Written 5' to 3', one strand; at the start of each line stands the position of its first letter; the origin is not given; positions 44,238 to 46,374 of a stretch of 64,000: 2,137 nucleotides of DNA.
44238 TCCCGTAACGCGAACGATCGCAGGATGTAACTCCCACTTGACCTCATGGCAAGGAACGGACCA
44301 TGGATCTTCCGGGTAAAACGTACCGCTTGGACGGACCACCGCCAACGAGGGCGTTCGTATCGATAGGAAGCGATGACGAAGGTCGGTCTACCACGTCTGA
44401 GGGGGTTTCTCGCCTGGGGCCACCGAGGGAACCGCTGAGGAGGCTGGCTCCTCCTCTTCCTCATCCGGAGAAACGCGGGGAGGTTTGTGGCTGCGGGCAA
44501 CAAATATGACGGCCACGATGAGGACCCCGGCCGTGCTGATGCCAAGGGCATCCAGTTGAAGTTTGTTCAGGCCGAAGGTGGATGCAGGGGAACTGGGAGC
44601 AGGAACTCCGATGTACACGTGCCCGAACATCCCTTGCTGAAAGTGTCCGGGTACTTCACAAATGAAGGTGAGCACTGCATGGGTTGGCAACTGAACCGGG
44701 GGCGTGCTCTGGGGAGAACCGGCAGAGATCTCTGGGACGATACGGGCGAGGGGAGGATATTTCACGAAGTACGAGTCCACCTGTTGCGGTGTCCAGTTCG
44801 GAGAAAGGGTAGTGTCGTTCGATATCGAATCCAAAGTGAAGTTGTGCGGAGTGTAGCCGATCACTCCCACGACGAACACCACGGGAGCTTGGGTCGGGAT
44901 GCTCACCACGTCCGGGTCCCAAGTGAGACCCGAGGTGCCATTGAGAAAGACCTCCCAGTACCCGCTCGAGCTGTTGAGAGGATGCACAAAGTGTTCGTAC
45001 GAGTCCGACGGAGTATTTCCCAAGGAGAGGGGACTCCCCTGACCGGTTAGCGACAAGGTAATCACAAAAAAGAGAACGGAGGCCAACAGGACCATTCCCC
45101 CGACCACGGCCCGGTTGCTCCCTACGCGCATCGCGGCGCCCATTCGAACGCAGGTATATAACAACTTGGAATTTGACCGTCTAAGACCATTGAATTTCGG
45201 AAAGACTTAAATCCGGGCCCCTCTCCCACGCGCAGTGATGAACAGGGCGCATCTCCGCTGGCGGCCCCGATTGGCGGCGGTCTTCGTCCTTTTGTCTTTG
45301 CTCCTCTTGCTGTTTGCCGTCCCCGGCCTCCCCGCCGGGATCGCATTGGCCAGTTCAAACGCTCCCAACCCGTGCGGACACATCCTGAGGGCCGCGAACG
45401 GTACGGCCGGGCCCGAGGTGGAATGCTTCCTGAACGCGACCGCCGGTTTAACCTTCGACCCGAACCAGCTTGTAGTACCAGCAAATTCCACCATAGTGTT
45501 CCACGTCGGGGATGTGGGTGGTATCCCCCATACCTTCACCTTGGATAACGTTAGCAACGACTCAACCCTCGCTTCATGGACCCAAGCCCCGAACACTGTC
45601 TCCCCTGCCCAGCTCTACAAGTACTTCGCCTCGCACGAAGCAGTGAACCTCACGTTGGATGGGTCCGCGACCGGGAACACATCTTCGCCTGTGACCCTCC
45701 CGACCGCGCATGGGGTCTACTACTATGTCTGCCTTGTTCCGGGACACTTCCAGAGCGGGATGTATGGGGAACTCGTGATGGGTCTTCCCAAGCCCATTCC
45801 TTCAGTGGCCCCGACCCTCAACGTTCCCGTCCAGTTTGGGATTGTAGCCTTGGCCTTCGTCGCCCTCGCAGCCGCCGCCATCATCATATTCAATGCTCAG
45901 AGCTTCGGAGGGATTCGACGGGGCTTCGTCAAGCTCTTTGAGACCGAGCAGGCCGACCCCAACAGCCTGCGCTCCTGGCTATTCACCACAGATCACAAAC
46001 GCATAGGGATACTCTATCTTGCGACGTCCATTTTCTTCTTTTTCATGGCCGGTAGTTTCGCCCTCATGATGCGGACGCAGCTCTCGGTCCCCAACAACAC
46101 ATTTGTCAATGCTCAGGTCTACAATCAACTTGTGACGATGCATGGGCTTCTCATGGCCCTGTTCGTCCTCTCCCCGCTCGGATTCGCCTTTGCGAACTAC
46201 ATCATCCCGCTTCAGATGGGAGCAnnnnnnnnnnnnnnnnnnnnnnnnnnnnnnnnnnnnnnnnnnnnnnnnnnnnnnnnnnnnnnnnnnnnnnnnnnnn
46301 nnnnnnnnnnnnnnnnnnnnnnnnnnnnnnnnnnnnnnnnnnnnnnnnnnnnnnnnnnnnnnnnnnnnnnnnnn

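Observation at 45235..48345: Heme-copper oxidase with a blue-copper electron donor fused to subunit I+III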

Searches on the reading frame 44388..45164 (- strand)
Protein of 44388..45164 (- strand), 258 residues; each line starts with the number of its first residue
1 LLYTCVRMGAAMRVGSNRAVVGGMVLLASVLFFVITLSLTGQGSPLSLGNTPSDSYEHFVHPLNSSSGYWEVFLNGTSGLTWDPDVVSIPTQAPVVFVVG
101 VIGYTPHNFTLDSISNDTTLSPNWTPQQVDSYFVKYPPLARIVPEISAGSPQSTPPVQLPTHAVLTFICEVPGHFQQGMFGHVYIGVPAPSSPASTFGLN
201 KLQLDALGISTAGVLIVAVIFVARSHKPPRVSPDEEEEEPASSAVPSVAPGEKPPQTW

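Call 3: search_protein_families(library=pfam, proteins=[window:44388-45164:-], max_evalue=0.01)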
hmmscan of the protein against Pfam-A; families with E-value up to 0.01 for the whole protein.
window:44388-45164:- (258 aa): 1 family
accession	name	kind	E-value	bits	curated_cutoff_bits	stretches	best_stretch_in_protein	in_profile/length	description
PF00127.26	Copper-bind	-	0.0038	18.1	21.2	1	79-185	11-98/99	Copper binding proteins, plastocyanin/azurin family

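Call 4: search_protein_families(library=ncbifam, proteins=[window:44388-45164:-], max_evalue=0.01)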
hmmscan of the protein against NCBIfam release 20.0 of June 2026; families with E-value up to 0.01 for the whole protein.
window:44388-45164:- (258 aa): 1 family
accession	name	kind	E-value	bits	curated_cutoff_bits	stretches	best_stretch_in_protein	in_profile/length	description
NF051440.1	CuResCopIPSEAE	equivalog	0.0013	18.5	280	1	164-185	157-178/180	copper-resistant cuproprotein CopI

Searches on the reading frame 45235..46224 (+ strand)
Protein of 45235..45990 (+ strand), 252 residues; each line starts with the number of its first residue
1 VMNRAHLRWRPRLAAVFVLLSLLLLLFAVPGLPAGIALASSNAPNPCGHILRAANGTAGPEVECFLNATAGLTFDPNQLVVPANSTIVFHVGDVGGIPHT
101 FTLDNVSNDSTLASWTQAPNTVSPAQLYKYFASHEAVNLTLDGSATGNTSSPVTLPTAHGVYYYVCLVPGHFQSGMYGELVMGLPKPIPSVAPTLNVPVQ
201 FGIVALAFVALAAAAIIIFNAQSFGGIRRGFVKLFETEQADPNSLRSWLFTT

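Call 7: find_related_loci(query=window:45235-45990:+, collection=genome_contigs, flank=6000)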
Query window:45235-45990:+ (252 aa) in genome_contigs; peptide patterns used: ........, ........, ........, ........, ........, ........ (x = any residue, [..] = any of these).
54 stretches matched a pattern; 23 encode a relative of the query (tblastn E <= 1e-3); 23 distinct loci.
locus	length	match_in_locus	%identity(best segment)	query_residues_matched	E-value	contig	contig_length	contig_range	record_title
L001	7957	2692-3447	96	1-252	3e-163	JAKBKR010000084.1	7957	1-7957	MAG: bacterium isolate DX1.bin10 NODE_13796_length_7957_cov_1.527331, whole genome shotgun sequence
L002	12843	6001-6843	36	12-187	5e-14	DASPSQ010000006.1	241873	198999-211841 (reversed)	MAG TPA_asm: Thermoplasmata archaeon isolate SMAG_U12255 k141_1790553, whole genome shotgun sequence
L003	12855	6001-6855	33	10-184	1e-13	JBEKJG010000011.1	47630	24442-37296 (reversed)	MAG: Thermoplasmata archaeon isolate SPRUCE 318 SPRUCE_318_11, whole genome shotgun sequence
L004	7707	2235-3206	34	10-222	3e-13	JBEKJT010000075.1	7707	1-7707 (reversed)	MAG: Thermoplasmata archaeon isolate SPRUCE 32 SPRUCE_32_75, whole genome shotgun sequence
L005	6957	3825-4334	32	52-230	5e-13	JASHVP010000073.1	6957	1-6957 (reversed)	MAG: Thermoplasmata archaeon isolate JOPF208 JOPF_A07C_contig_117227, whole genome shotgun sequence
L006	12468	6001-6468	33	66-230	1e-12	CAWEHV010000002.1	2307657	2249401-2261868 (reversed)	MAG: uncultured Thermoplasmata archaeon isolate MFD09222.bin.1.12 genome assembly, contig: contig_47939, whole genome sh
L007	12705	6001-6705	33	60-182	3e-12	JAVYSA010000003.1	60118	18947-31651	MAG: Thermoplasmata archaeon isolate DRTY-16_202007_bins_23 DRTY-16_202007_bins_23_scaffold_3, whole genome shotgun sequ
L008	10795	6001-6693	34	59-183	2e-11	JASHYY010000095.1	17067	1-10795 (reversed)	MAG: Thermoplasmata archaeon isolate JOPF295 JOPF_A14C_contig_101454, whole genome shotgun sequence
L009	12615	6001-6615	30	2-230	2e-11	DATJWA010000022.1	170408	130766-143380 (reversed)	MAG TPA_asm: Thermoplasmata archaeon isolate SMAG_U15087 k141_546728, whole genome shotgun sequence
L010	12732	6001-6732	32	66-197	7e-11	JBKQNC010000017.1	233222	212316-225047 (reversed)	MAG: Thermoplasmata archaeon isolate LASAr3G3H3I__bin_2 LASAr3G3H3I_000000161695, whole genome shotgun sequence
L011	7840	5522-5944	31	66-217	1e-10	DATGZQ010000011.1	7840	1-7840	MAG TPA_asm: Thermoplasmata archaeon isolate SMAG_U10668 k141_1214820, whole genome shotgun sequence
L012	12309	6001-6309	37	74-184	8e-11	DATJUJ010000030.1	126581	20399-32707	MAG TPA_asm: Thermoplasmata archaeon isolate SMAG_U15043 k141_3975857, whole genome shotgun sequence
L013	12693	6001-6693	38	66-183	1e-10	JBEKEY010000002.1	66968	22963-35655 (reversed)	MAG: Thermoplasmata archaeon isolate SPRUCE 217 SPRUCE_217_2, whole genome shotgun sequence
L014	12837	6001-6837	38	24-183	1e-10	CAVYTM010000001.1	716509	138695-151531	MAG: uncultured Thermoplasmata archaeon isolate MFD09222.bin.2.162 genome assembly, contig: contig_134577, whole genome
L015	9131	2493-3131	32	12-245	3e-10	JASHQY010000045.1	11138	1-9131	MAG: Thermoplasmata archaeon isolate JOPF087 JOPF_N102_contig_17044, whole genome shotgun sequence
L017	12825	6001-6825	30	12-180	6e-10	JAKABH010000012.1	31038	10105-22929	MAG: Thermoplasmata archaeon isolate WH2.bin150 NODE_2267_length_31038_cov_17.730064, whole genome shotgun sequence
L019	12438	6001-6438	34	72-222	1e-9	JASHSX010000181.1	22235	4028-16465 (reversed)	MAG: Thermoplasmata archaeon isolate JOPF138 JOPF_A14C_contig_166942, whole genome shotgun sequence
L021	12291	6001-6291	30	81-183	4e-7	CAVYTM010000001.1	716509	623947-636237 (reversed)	MAG: uncultured Thermoplasmata archaeon isolate MFD09222.bin.2.162 genome assembly, contig: contig_134577, whole genome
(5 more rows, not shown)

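Call 9: search_protein_families(library=pfam, proteins=[L012:3426-6557:+, L014:3856-6999:+, L007:4887-7172:+, L010:4657-6849:+, L004:1098-3248:+, L017:4975-6996:+, L021:5589-7394:+, L002:5889-7172:+, L008:5733-7049:+, L019:5184-6509:+], max_evalue=0.001)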
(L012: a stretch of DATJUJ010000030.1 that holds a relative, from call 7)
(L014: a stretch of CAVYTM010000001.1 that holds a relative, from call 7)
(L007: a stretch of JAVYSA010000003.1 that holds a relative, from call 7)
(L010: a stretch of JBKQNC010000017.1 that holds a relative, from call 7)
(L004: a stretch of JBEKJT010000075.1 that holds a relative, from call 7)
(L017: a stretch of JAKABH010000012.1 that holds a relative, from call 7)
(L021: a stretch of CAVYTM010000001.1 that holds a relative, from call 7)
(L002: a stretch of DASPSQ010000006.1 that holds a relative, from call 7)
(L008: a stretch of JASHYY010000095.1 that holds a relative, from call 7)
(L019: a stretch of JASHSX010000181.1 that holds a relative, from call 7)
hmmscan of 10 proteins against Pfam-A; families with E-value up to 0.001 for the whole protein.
L012:3426-6557:+ (1044 aa): 0 families

L014:3856-6999:+ (1048 aa): 0 families

L007:4887-7172:+ (762 aa): 0 families

L010:4657-6849:+ (731 aa): 2 families
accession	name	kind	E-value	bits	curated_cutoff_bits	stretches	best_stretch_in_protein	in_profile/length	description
PF00127.26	Copper-bind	-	0.00013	22.7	21.2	0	640-677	65-98/99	Copper binding proteins, plastocyanin/azurin family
PF13473.12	Cupredoxin_1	-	0.00028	21.3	27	0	442-487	18-62/104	Cupredoxin-like domain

L004:1098-3248:+ (717 aa): 1 family
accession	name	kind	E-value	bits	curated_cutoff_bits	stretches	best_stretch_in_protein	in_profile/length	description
PF00127.26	Copper-bind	-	0.00039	21.2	21.2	1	618-660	60-98/99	Copper binding proteins, plastocyanin/azurin family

L017:4975-6996:+ (674 aa): 1 family
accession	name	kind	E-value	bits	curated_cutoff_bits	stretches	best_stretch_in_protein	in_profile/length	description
PF00127.26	Copper-bind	-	6.7e-07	30.1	21.2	0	581-619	64-98/99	Copper binding proteins, plastocyanin/azurin family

L021:5589-7394:+ (602 aa): 0 families

L002:5889-7172:+ (428 aa): 0 families

L008:5733-7049:+ (439 aa): 0 families

L019:5184-6509:+ (442 aa): 0 families

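Call 51: predict_structure(alignment_id=A1)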
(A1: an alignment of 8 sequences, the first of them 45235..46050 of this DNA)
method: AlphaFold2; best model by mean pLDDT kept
length: 272 residues; sequences in the alignment: 8
mean_pLDDT: 42.4   pTM: 0.25
mean pLDDT of the five models: 42.4, 41.7, 40.9, 39.1, 37.9
residues with pLDDT >= 90: 0; 70-90: 1; 50-70: 82; < 50: 189
segments of 3 or more residues with pLDDT < 50: 1-4, 29-108, 134-163, 167-175, 179-201, 224-239, 243-257, 267-272
pLDDT, mean of each block of 10 residues (from residue 1): 48 65 55 27 29 31 25 27 26 28 40 57 53 40 30 34 48 47 36 38 60 62 46 44 48 48 51 39
secondary structure, 60 per line:
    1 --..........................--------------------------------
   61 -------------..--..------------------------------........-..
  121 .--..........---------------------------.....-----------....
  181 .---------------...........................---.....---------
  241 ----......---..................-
elements in order: H3-28 H110-117 H124-133 E161-165 E177-181 H197-223 H227-231 H245-250 H254-271

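Call 62: find_encoding_contigs(protein=P0006, flank=6000, max_places=2)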
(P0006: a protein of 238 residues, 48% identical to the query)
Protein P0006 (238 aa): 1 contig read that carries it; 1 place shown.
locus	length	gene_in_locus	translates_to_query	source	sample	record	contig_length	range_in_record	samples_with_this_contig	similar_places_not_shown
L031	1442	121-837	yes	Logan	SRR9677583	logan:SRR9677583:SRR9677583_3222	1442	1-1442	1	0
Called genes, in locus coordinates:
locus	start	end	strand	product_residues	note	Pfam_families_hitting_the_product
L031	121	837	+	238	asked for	PF00127:Copper-bind (weak)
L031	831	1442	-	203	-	?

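Call 63: find_encoding_contigs(protein=P0007, flank=6000, max_places=2)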
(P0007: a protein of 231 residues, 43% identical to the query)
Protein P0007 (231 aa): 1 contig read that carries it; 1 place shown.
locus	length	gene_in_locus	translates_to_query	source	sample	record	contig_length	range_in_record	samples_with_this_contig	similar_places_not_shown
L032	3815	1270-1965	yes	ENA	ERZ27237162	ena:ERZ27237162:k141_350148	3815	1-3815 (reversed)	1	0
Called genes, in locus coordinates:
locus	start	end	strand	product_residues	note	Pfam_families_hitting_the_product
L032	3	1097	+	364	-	?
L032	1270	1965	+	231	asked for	PF06525:SoxE (weak)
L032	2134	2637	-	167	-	PF13302:Acetyltransf_3, PF00583:Acetyltransf_1 (weak)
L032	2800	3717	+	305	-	PF01379:Porphobil_deam, PF03900:Porphobil_deamC (weak)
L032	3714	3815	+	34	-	?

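Call 64: find_encoding_contigs(protein=P0008, flank=6000, max_places=2)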
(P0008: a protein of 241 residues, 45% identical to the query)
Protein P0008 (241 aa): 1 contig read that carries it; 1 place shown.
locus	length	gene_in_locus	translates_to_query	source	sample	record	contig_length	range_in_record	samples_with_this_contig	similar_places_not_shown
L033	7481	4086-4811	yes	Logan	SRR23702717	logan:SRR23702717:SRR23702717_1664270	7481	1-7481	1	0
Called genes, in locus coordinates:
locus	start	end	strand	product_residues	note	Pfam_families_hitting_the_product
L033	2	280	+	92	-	?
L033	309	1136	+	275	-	PF00571:CBS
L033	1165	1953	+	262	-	-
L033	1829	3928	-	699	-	PF12838:Fer4_7 (weak), PF13237:Fer4_10 (weak)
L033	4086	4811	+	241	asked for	-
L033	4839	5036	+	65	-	PF02416:TatA_B_E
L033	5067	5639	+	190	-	-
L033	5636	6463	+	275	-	PF00902:TatC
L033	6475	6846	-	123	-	PF01850:PIN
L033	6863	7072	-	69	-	PF04014:MazE_antitoxin (weak)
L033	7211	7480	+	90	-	?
